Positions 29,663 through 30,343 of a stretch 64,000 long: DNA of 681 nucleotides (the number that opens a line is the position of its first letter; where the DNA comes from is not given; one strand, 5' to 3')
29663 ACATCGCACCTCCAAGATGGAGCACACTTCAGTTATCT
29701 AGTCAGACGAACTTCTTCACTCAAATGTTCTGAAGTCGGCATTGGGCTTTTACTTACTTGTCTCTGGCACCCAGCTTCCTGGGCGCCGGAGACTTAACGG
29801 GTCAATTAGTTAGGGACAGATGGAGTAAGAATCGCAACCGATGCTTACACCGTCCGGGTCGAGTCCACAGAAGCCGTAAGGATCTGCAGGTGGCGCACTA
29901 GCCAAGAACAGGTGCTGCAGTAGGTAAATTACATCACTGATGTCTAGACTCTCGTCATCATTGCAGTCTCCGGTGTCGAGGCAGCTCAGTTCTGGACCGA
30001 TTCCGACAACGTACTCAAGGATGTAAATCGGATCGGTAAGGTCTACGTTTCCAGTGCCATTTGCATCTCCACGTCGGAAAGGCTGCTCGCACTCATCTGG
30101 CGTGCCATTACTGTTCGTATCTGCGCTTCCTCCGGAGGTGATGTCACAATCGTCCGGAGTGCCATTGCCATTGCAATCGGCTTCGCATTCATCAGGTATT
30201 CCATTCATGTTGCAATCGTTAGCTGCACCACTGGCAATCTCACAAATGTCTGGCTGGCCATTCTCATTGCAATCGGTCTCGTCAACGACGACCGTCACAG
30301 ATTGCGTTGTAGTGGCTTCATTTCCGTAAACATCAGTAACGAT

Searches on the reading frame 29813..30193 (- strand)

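Call 8: search_protein_families(library=pfam, proteins=[window:29813-30193:-], max_evalue=1)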
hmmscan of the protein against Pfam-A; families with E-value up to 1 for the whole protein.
window:29813-30193:- (127 aa): 2 families
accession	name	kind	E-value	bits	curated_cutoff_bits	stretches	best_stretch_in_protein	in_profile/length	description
PF00404.24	Dockerin_1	-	0.0075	16.9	22.9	0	75-95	2-22/57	Dockerin type I domain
PF13499.12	EF-hand_7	-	0.059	14.2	30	0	5-54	11-61/67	EF-hand domain pair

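Call 9: search_protein_families(library=ncbifam, proteins=[window:29813-30193:-], max_evalue=1)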
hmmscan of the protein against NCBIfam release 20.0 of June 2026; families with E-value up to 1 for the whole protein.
window:29813-30193:- (127 aa): 2 families
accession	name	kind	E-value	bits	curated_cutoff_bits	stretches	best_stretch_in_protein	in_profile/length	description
NF049990.1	CellobisidaseCelK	equivalog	0.051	11.7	1700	1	24-95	812-882/889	cellulose 1,4-beta-cellobiosidase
NF041540.1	dockerin_GC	domain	0.14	12.6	29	1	76-116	11-50/67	GC-type dockerin domain-anchored protein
